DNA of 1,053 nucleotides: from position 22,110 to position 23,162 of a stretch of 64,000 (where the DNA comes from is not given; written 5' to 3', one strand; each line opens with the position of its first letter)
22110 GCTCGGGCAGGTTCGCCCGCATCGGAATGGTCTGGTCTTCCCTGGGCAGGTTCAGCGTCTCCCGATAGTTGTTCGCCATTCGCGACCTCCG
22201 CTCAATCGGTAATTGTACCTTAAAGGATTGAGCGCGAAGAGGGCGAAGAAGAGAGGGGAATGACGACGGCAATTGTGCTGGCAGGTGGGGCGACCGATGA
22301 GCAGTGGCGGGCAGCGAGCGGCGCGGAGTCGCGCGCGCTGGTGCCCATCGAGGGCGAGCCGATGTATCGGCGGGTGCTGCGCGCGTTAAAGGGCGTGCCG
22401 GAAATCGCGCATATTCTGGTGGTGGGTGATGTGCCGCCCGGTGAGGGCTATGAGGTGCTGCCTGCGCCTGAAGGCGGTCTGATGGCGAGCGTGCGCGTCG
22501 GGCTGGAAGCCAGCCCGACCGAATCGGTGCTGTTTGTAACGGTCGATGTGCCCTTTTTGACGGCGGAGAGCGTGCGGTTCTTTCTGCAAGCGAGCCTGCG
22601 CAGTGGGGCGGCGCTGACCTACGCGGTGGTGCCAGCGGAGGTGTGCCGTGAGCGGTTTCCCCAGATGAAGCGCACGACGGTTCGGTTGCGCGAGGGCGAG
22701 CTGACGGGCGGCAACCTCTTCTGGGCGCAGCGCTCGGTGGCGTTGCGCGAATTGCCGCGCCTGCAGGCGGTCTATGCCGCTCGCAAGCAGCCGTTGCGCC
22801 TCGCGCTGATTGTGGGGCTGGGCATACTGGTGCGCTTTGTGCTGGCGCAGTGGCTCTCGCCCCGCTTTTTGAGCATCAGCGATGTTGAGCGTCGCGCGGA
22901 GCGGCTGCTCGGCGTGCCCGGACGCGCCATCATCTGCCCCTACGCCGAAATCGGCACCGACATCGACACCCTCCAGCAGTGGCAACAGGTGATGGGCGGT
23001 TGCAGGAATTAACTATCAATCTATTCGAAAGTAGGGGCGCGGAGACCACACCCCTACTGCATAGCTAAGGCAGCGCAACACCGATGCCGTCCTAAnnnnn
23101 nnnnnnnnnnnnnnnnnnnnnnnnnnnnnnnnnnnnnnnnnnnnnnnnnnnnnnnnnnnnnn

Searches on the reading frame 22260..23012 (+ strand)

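Call 36: search_protein_families(library=pfam, proteins=[L008:4547-6316:+, L008:6337-8301:+, L008:8295-9941:+, L008:9938-12679:+], max_evalue=1)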
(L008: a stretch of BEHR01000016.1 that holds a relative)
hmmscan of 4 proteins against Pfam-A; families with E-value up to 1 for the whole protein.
L008:4547-6316:+ (589 aa): 5 families
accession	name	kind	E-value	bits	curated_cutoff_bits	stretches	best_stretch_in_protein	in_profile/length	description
PF00404.24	Dockerin_1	-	1.3e-05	25.8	22.9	1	525-570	1-52/57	Dockerin type I domain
PF13202.12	EF-hand_5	-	0.0051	16.7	25.9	0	553-570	7-24/25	EF hand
PF00036.39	EF-hand_1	-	0.059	13.4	25.4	0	552-571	7-26/29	EF hand domain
PF13499.12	EF-hand_7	-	0.5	11.2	30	0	555-574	12-31/67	EF-hand domain pair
PF13405.12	EF-hand_6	-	0.52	10.6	25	0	527-546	10-29/30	EF-hand domain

L008:6337-8301:+ (654 aa): 0 families

L008:8295-9941:+ (548 aa): 0 families

L008:9938-12679:+ (913 aa): 0 families

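Call 58: search_protein_families(library=pfam, proteins=[L010:9295-10635:+, L015:1579-4329:+, L015:6107-7255:-, L015:7252-8238:-, L015:17911-21405:-, L016:16626-17405:+, L016:17384-21205:-, L016:7355-8383:-, L016:4923-6461:+, L016:6458-7321:+], max_evalue=0.001)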
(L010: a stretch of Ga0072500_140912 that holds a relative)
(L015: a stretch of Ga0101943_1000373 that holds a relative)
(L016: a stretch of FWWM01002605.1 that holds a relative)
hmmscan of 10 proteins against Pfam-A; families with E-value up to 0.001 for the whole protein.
L010:9295-10635:+ (446 aa): 1 family
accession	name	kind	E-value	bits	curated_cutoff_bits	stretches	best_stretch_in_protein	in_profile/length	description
PF13365.12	Trypsin_2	-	1.6e-06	29.3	27.6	1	199-364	1-144/144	Trypsin-like peptidase domain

L015:1579-4329:+ (916 aa): 17 families
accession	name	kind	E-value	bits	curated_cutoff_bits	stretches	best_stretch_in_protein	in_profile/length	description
PF12770.12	CHAT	-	1.1e-59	202.7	24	1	637-914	2-288/289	CHAT domain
PF13424.12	TPR_12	-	9.7e-36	122.3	30.1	4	204-275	4-77/77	Tetratricopeptide repeat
PF13374.12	TPR_10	-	9.2e-23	80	27.5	0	328-355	7-34/42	Tetratricopeptide repeat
PF17874.7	TPR_MalT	-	1e-16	61.6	45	3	169-314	46-192/336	MalT-like TPR region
PF13176.12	TPR_7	-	1.1e-16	59.8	27.9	1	405-432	1-27/36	Tetratricopeptide repeat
PF07719.23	TPR_2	-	2.5e-15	55.7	27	0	405-431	3-29/34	Tetratricopeptide repeat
PF00515.34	TPR_1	-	1.7e-14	53.3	27.8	0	210-233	8-31/34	Tetratricopeptide repeat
PF14938.12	SNAP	-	1.4e-10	41.6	25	1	219-311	90-183/282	Soluble NSF attachment protein, SNAP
PF13181.12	TPR_8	-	6.5e-10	38.8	25.7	0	292-314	10-32/34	Tetratricopeptide repeat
PF13428.12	TPR_14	-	2e-09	37.6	23.5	0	365-392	3-30/44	Tetratricopeptide repeat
PF12968.13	DUF3856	-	1.5e-06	28.6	27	1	296-383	22-120/143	Domain of Unknown Function (DUF3856)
PF25058.1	ARM_TT21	-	8e-06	26.3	27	0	83-148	57-119/155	Tetratricopeptide repeat protein 21 ARM repeat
PF13414.12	TPR_11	-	1.4e-05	25.1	26.8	0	212-232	3-23/42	TPR repeat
PF10602.15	RPN7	-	1.7e-05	25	29.6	0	124-233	37-143/174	26S proteasome subunit RPN7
PF07721.20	TPR_4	-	3.7e-05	24.4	27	0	364-387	2-25/26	Tetratricopeptide repeat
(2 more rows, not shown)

L015:6107-7255:- (382 aa): 0 families

L015:7252-8238:- (328 aa): 1 family
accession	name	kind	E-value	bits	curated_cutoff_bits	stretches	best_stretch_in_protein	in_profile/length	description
PF02424.20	ApbE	-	1.2e-70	238.5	25.6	1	35-310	1-253/266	ApbE family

L015:17911-21405:- (1164 aa): 12 families
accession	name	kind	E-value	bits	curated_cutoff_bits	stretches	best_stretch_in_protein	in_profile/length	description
PF13424.12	TPR_12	-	1.5e-15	57.6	30.1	2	968-1035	5-74/77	Tetratricopeptide repeat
PF17874.7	TPR_MalT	-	3.2e-09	37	45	1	858-1037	13-192/336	MalT-like TPR region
PF13401.12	AAA_22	-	3.5e-09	37.5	27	1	415-511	6-109/130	AAA domain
PF13191.12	AAA_16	-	1.1e-07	33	32.6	1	391-510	2-155/167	AAA ATPase domain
PF07719.23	TPR_2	-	1.2e-06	28.6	27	0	966-996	1-31/34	Tetratricopeptide repeat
PF03704.23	BTAD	-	4.8e-06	27.4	22.1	0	103-190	1-93/146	Bacterial transcriptional activator domain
PF05729.18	NACHT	-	9.9e-06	25.9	26.7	1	416-523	2-129/167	NACHT domain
PF13174.12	TPR_6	-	6.4e-05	23.8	26.3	0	967-993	1-27/33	Tetratricopeptide repeat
PF06745.19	ATPase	-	0.00041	20.2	26.6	1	409-455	14-60/231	KaiC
PF00931.28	NB-ARC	-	0.00046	20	23.5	1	411-523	15-136/248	NB-ARC domain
PF00515.34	TPR_1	-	0.00069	19.8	27.8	0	1008-1035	3-30/34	Tetratricopeptide repeat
PF13374.12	TPR_10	-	0.00097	19.5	27.5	0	886-918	2-34/42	Tetratricopeptide repeat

L016:16626-17405:+ (259 aa): 2 families
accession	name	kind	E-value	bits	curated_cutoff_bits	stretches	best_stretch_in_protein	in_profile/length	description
PF07963.17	N_methyl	-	1.3e-09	37.7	21.2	1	2-26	3-27/27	Prokaryotic N-terminal methylation motif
PF07596.16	SBP_bac_10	-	9.9e-08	32.8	23.3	1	31-147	2-102/268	Protein of unknown function (DUF1559)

L016:17384-21205:- (1273 aa): 15 families
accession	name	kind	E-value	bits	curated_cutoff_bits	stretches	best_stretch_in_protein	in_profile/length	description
PF13424.12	TPR_12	-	1.6e-25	89.5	30.1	2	982-1054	3-77/77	Tetratricopeptide repeat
PF07719.23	TPR_2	-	1.7e-12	46.8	27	0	1104-1133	3-32/34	Tetratricopeptide repeat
PF00515.34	TPR_1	-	3.2e-11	43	27.8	0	1104-1133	3-32/34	Tetratricopeptide repeat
PF13374.12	TPR_10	-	4.3e-08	33.4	27.5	1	1022-1056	2-36/42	Tetratricopeptide repeat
PF13191.12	AAA_16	-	9.6e-07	29.9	32.6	1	487-538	1-51/167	AAA ATPase domain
PF13181.12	TPR_8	-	3.3e-06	27.3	25.7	0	1104-1133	3-32/34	Tetratricopeptide repeat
PF13401.12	AAA_22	-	5.5e-06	27.2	27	1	510-606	4-104/130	AAA domain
PF13176.12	TPR_7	-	5.8e-06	26.4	27.9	0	905-927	2-24/36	Tetratricopeptide repeat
PF05729.18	NACHT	-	7.2e-06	26.4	26.7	1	513-624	2-133/167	NACHT domain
PF03704.23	BTAD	-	8e-06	26.7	22.1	1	202-277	1-81/146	Bacterial transcriptional activator domain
PF14559.12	TPR_19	-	9.9e-06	26.2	25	0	997-1047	6-50/68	Tetratricopeptide repeat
PF13428.12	TPR_14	-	2.8e-05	24.8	23.5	0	1103-1139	2-38/44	Tetratricopeptide repeat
PF17874.7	TPR_MalT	-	3.6e-05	23.7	45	0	906-1049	44-188/336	MalT-like TPR region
PF13173.12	AAA_14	-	5.8e-05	23.5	27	1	512-625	3-103/129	AAA domain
PF13432.12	TPR_16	-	6.1e-05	23.8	32.7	0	1069-1134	4-63/65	Tetratricopeptide repeat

L016:7355-8383:- (342 aa): 1 family
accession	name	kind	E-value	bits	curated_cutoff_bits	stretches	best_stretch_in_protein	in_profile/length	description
PF02424.20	ApbE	-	1.1e-71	241.9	25.6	1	53-331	1-257/266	ApbE family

L016:4923-6461:+ (512 aa): 4 families
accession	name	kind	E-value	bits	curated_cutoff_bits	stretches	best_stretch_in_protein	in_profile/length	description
PF00006.31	ATP-synt_ab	-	3.2e-83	279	29.5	1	149-369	1-213/213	ATP synthase alpha/beta family, nucleotide-binding domain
PF00306.32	ATP-synt_ab_C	-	1.3e-48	164.9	27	1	376-500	1-125/126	ATP synthase alpha/beta chain, C terminal domain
PF02874.29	ATP-synt_ab_N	-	6.7e-18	65.4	20.9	1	26-92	3-69/69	ATP synthase alpha/beta family, beta-barrel domain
PF09378.16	HAS-barrel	-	0.00039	20.9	25.2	0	26-79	3-50/90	HAS barrel domain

L016:6458-7321:+ (287 aa): 1 family
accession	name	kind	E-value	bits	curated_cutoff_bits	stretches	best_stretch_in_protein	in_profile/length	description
PF00231.24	ATP-synt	-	1e-97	327.7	39.9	1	3-285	1-285/285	ATP synthase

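Call 63: search_protein_families(library=ncbifam, proteins=[P0015, P0016, P0017, P0018, P0020, P0024, P0036, P0037, P0046, P0014], max_evalue=0.001)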
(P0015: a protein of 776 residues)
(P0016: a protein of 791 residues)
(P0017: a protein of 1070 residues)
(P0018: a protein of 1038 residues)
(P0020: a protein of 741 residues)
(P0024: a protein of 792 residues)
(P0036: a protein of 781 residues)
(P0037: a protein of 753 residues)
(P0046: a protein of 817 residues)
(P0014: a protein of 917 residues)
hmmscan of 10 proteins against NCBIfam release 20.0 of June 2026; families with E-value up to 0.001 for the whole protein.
P0015 (776 aa): 1 family
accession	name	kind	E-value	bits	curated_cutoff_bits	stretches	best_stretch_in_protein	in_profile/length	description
TIGR03356.1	BGL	equivalog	0.00045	19.3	478.5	1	48-149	57-164/427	GH1 family beta-glucosidase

P0016 (791 aa): 0 families

P0017 (1070 aa): 3 families
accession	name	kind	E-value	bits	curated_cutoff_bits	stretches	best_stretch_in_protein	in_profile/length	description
NF007154.0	PRK09589.1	subfamily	5.3e-09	35.3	624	0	46-150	73-182/476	6-phospho-beta-glucosidase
TIGR03356.1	BGL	equivalog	1.1e-07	31.2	478.5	0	517-623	55-164/427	GH1 family beta-glucosidase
NF011589.0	PRK15014.1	subfamily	0.00048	19.5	686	0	48-152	77-186/477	6-phospho-beta-glucosidase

P0018 (1038 aa): 1 family
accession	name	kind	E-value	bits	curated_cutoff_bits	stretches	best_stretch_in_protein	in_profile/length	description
NF052546.1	AlpArbfursidBAD1527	equivalog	4.9e-24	85.4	500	1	752-945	4-217/341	alpha-arabinofuranosidase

P0020 (741 aa): 0 families

P0024 (792 aa): 1 family
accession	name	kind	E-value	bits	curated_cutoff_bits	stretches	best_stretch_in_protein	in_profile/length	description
NF047846.1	FlagFilOutFlaA2Lepto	equivalog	0.00064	19.2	440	0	694-740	122-168/231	flagellar filament outer layer protein FlaA2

P0036 (781 aa): 0 families

P0037 (753 aa): 0 families

P0046 (817 aa): 0 families

P0014 (917 aa): 0 families

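Call 84: search_protein_families(library=padloc, proteins=[P0001, P0002, P0003], max_evalue=0.1)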
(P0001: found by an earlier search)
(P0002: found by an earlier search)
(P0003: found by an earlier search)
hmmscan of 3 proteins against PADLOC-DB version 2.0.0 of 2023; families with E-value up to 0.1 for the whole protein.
P0001 (959 aa): 1 family
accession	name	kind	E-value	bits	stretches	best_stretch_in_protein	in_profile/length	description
PDLC03315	MTase_II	-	0.035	10.9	1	267-332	191-257/502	Type II methyltransferase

P0002 (531 aa): 0 families

P0003 (683 aa): 0 families

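Call 85: search_protein_families(library=phrogs, proteins=[P0001, P0002, P0003], max_evalue=0.1)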
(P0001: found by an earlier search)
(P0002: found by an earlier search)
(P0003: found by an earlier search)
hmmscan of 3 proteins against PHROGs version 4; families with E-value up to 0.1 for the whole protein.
P0001 (959 aa): 0 families

P0002 (531 aa): 0 families

P0003 (683 aa): 0 families

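Call 103: search_protein_families(library=ncbifam, proteins=[L008:4547-6316:+, L010:9295-10635:+], max_evalue=0.01)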
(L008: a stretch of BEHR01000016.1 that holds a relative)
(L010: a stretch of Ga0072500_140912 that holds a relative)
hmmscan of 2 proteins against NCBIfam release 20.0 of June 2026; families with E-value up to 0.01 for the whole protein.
L008:4547-6316:+ (589 aa): 0 families

L010:9295-10635:+ (446 aa): 0 families

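Call 107: search_protein_families(library=ncbifam, proteins=[L020:6210-6410:+, L020:1947-2132:+, L008:8080-8301:+, L010:10420-10635:+], max_evalue=10)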
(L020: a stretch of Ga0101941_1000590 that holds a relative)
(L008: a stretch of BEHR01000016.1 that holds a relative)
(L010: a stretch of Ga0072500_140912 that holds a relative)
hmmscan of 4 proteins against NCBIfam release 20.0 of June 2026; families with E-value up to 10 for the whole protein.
L020:6210-6410:+ (67 aa): 1 family
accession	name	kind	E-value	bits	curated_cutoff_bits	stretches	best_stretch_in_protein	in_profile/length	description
NF033223.2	YHYH_alt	domain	0.14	12.5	30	1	10-20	3-13/25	YHYH domain-containing protein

L020:1947-2132:+ (62 aa): 1 family
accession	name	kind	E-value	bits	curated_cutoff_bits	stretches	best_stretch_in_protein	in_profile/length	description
NF041540.1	dockerin_GC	domain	2.6e-06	27.7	29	1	14-62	6-67/67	GC-type dockerin domain-anchored protein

L008:8080-8301:+ (73 aa): 0 families

L010:10420-10635:+ (71 aa): 1 family
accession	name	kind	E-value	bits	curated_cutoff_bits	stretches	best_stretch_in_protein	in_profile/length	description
NF041540.1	dockerin_GC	domain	0.098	13.1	29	1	18-41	38-67/67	GC-type dockerin domain-anchored protein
